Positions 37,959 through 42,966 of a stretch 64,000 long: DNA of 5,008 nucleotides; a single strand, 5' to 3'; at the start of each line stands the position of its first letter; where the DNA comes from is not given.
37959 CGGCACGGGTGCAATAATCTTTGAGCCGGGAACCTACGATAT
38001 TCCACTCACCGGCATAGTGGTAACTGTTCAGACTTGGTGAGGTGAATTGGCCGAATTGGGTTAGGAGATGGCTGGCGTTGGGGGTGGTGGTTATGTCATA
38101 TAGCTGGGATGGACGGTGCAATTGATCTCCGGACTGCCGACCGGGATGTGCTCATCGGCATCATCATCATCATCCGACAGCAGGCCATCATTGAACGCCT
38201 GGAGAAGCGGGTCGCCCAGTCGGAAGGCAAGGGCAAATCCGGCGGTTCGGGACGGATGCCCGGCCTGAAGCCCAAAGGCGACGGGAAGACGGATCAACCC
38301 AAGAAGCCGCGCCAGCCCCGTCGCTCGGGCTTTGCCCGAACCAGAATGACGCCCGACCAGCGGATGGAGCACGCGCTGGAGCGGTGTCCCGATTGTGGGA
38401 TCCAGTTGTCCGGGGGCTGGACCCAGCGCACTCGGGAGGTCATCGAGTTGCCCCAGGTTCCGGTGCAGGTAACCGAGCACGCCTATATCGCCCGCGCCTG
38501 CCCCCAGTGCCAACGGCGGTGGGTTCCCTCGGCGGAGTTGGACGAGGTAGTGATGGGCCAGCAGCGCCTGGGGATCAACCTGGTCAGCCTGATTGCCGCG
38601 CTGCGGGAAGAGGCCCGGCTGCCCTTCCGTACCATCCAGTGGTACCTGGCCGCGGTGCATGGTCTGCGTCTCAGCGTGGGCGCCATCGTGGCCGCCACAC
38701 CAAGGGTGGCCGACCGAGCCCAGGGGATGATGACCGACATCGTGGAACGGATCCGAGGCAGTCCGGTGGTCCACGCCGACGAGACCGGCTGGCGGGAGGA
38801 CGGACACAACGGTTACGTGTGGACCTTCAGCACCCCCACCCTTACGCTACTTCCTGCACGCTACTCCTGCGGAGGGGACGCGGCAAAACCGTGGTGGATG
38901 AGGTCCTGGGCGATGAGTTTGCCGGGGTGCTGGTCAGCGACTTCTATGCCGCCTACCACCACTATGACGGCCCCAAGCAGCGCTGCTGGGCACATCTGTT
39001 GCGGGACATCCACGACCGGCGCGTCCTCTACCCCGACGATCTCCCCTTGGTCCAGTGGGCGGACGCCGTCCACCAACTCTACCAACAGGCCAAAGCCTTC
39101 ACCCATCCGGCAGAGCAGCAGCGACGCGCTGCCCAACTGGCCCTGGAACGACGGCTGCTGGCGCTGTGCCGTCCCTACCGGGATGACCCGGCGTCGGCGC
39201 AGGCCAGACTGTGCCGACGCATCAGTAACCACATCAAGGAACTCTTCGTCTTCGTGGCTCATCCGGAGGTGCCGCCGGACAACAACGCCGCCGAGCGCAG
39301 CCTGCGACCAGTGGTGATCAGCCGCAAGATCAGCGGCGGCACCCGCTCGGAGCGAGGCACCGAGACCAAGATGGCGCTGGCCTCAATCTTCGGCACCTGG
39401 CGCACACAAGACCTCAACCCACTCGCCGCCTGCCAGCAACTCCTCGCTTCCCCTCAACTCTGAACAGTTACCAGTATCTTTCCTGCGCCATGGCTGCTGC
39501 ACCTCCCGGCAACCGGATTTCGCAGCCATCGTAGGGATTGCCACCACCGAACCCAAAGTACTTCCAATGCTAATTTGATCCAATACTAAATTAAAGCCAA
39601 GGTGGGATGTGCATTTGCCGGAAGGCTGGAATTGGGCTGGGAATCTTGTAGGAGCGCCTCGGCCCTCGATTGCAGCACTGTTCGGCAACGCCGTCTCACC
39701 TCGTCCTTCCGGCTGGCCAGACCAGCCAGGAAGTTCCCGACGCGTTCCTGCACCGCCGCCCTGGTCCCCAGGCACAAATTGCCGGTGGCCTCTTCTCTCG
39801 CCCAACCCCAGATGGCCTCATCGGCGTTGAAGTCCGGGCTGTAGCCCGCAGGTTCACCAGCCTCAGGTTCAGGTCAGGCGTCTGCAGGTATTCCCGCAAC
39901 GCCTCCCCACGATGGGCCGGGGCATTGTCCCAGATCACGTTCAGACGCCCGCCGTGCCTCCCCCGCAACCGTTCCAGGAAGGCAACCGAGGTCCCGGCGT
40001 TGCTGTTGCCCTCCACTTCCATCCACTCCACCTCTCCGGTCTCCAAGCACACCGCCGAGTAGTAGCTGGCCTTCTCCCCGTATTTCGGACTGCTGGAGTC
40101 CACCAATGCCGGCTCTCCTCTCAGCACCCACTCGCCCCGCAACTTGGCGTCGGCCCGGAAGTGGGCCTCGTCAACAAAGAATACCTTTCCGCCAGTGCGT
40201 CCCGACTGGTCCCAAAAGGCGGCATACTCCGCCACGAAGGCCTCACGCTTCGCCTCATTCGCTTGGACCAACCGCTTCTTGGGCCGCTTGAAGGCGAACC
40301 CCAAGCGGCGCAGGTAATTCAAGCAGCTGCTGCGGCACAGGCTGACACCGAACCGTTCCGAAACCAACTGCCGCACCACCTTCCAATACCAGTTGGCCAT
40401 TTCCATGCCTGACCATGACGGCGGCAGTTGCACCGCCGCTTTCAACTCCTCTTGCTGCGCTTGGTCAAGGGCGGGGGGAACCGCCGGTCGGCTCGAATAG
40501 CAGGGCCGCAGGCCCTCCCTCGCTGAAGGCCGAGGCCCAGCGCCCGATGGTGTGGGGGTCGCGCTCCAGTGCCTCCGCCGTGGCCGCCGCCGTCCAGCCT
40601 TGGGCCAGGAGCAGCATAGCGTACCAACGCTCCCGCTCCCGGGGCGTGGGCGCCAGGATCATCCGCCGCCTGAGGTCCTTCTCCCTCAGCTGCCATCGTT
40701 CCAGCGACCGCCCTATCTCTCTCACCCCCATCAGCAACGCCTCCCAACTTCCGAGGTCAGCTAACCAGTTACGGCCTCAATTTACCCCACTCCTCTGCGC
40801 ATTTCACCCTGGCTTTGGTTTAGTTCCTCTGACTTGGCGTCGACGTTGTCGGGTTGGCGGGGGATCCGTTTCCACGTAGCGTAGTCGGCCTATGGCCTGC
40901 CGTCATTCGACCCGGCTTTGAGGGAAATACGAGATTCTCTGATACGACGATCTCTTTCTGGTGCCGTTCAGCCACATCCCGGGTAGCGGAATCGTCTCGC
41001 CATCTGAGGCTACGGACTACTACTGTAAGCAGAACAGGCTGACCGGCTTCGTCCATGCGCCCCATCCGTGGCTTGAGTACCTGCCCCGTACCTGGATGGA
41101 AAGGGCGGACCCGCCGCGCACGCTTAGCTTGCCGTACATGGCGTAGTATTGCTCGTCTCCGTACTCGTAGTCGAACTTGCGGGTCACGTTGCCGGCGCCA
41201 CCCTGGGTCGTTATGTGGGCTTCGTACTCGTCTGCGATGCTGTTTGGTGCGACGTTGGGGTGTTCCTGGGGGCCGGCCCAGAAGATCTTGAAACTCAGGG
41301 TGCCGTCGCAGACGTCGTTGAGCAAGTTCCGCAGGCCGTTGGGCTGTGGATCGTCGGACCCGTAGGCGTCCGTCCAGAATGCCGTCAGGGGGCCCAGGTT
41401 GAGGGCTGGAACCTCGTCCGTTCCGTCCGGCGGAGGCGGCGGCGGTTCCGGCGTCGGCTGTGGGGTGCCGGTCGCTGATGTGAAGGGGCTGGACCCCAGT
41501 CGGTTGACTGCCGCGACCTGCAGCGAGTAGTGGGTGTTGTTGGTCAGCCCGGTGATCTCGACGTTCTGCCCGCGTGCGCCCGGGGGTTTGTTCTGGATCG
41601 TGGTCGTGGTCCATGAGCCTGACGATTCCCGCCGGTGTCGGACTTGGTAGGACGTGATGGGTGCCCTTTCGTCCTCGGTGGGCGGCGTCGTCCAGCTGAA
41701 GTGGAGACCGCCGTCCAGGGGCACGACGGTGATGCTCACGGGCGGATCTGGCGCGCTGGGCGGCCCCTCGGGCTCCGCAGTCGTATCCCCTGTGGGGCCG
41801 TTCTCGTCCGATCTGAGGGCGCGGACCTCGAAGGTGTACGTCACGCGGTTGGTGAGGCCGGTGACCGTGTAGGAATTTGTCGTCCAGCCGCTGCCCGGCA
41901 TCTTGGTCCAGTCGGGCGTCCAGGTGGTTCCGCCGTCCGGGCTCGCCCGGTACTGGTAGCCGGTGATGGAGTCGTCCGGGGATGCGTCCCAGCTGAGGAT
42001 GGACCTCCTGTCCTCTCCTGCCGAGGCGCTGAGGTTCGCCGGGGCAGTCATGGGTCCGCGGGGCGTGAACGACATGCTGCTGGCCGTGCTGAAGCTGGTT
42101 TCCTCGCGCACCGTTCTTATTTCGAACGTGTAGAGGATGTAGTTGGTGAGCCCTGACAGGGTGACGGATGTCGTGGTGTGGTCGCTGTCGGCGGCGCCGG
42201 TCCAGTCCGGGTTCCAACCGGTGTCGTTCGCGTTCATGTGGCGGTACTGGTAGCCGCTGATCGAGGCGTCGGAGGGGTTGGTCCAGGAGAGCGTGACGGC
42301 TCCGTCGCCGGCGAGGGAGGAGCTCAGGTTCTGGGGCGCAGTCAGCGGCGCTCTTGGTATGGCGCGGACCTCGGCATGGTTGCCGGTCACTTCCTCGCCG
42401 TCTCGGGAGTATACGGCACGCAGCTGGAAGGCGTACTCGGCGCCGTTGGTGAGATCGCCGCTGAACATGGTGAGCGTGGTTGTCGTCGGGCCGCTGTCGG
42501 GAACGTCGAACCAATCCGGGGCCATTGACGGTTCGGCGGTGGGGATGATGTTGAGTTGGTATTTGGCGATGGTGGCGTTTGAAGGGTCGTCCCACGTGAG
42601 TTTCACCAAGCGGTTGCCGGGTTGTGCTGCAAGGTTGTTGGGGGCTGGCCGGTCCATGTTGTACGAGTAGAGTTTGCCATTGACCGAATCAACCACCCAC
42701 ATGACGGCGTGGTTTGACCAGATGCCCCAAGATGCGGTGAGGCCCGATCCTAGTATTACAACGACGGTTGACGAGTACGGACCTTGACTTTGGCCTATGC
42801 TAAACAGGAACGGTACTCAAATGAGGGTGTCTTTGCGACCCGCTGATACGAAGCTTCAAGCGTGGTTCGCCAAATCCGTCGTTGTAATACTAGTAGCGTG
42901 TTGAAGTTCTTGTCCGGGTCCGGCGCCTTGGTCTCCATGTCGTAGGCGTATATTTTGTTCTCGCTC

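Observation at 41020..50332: Giant modular surface-protein gene: 5 x (beta-sandwich + five repeats) built from a repeat I cannot place in a named family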

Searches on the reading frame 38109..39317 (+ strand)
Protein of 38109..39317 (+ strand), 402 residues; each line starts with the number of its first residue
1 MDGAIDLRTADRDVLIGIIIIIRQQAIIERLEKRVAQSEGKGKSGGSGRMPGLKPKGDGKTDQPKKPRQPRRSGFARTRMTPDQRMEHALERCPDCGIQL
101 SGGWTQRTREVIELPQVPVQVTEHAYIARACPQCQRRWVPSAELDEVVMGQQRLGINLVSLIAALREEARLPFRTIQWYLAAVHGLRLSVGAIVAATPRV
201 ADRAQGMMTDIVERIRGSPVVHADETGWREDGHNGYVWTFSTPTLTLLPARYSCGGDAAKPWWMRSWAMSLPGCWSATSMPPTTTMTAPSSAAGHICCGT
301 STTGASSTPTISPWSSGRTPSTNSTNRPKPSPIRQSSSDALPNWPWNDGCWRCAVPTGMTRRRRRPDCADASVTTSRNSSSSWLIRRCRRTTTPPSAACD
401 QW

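Call 28: search_protein_families(library=pfam, proteins=[window:38109-39317:+], max_evalue=0.1)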
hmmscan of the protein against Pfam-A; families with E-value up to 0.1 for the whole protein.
window:38109-39317:+ (402 aa): 3 families
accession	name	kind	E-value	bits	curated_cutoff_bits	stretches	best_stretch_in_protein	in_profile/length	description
PF03050.20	DDE_Tnp_IS66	-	2.7e-09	37.3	23.1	1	156-243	6-98/284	Transposase IS66 family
PF13005.12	zf-IS66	-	1.8e-06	28.7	27.3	1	92-134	3-45/46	zinc-finger binding domain of transposase IS66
PF13453.11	Zn_ribbon_TFIIB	-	0.0095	15.8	22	0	124-147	15-38/41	Transcription factor zinc-finger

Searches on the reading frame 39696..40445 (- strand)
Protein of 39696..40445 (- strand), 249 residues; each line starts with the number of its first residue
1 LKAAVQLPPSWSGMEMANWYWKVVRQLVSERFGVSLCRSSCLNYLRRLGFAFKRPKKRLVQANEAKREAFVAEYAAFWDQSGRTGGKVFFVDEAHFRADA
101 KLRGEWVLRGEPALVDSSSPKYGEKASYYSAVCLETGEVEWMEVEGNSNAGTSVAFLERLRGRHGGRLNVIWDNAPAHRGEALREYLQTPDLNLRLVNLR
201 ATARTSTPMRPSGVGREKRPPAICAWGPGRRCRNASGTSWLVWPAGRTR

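Call 28: search_protein_families(library=pfam, proteins=[window:39696-40445:-], max_evalue=0.1)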
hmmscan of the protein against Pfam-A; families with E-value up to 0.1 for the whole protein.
window:39696-40445:- (249 aa): 2 families
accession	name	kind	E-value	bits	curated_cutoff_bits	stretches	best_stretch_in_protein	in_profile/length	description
PF13592.12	HTH_33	-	2.7e-13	49.7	25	1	19-74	5-60/60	Winged helix-turn helix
PF13358.12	DDE_3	-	3.8e-13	50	28.6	1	88-195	2-108/146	DDE superfamily endonuclease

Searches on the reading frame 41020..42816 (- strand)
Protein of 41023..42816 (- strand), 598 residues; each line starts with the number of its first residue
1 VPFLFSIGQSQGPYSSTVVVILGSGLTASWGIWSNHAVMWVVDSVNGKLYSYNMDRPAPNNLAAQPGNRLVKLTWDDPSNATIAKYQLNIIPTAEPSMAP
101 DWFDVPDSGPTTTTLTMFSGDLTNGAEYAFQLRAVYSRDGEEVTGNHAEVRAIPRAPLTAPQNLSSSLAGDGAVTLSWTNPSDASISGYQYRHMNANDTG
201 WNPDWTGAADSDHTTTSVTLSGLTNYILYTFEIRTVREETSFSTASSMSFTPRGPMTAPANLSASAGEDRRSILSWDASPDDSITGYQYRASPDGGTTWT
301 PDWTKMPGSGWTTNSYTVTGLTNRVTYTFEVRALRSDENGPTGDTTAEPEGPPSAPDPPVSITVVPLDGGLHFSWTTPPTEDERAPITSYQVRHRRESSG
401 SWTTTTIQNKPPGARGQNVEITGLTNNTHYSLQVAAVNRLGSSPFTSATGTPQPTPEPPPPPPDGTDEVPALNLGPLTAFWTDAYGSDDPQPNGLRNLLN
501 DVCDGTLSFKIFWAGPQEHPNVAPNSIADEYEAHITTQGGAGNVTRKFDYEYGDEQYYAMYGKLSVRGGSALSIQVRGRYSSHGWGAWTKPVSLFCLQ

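Call 4: search_protein_families(library=pfam, proteins=[window:41023-42816:-], max_evalue=1)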
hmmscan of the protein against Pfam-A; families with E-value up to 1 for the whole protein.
window:41023-42816:- (598 aa): 8 families
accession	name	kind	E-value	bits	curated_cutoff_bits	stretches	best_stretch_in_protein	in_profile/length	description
PF00041.27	fn3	-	2.1e-35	121.2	25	4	368-447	13-79/84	Fibronectin type III domain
PF25059.1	FN3_DSCAM-DSCAML_C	-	5.1e-12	46.4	39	1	383-455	16-83/89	DSCAM/DSCAML C-terminal Fn3-like domain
PF16656.11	Pur_ac_phosph_N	-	5.9e-10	40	30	3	371-446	15-89/93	Purple acid Phosphatase, N-terminal domain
PF16323.11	DUF4959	-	1.2e-05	26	32.9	1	169-252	29-106/106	Domain of unknown function (DUF4959)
PF21605.3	CRLF2-like_D2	-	4.8e-05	23.8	27.3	1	160-246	3-80/94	Cytokine receptor-like factor 2-like, D2 domain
PF24058.1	DUF7359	-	0.015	15.5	27.5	0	314-336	88-110/123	Domain of unknown function (DUF7359)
PF16794.11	fn3_4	-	0.02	15.2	27.1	0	357-399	5-47/103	Fibronectin-III type domain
PF10179.15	NDNF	-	0.061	13.8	27.3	0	313-339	88-114/127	Neuron-derived neurotrophic factor, first Fn(III) domain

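Call 5: search_protein_families(library=ncbifam, proteins=[window:41023-42816:-], max_evalue=1)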
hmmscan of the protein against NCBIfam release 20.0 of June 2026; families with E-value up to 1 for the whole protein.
window:41023-42816:- (598 aa): 2 families
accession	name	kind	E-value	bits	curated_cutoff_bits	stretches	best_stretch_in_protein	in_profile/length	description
NF045522.1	MXAN_2561_fam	equivalog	6.3e-13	48.9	150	3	353-455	166-261/304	MXAN_2561 family MXYO-CTERM-anchored protein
TIGR03000.1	plancto_dom_1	domain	0.00061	19.7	43.1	1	116-146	30-60/75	TIGR03000 domain-containing protein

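Call 44: find_encoding_contigs(protein=window:41020-42702:-, flank=3000, max_places=3)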
Protein window:41020-42702:- (560 aa): no gene with exactly this product is on record in the collection.

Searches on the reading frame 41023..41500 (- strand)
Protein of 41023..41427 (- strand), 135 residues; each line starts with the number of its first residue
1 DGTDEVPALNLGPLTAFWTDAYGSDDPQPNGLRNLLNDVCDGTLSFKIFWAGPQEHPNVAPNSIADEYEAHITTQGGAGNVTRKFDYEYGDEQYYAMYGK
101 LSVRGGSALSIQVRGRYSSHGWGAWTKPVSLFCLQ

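Call 28: search_protein_families(library=pfam, proteins=[window:41023-41500:-], max_evalue=0.1)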
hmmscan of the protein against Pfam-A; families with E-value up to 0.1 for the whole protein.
window:41023-41500:- (159 aa): 0 families

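Call 55: find_homologous_proteins(query=window:41023-41427:-, max_evalue=0.001)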
Query seq(135 aa): 12 candidates shared short words with the query, none scored E <= 0.001.

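Call 57: search_solved_structures(query=window:41023-41427:-, max_evalue=10)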
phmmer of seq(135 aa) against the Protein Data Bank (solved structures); distinct sequences matched with E-value up to 10: 7.
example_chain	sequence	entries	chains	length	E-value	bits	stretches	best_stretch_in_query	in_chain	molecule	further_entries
1ern_A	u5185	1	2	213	0.17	15.2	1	48-132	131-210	PROTEIN (ERYTHROPOIETIN RECEPTOR)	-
1eba_A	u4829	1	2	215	0.18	15.2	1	48-132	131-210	PROTEIN (ERYTHROPOIETIN RECEPTOR)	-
2jix_B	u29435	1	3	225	0.2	15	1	49-132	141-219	ERYTHROPOIETIN RECEPTOR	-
1ebp_A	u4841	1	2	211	0.21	15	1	48-132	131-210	EPO RECEPTOR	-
8vui_D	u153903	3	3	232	0.21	14.9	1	49-132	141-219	Erythropoietin receptor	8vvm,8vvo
4y5y_C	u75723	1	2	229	0.43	14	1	49-132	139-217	Erythropoietin receptor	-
4y5v_C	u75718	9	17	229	0.43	13.9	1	49-132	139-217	Erythropoietin receptor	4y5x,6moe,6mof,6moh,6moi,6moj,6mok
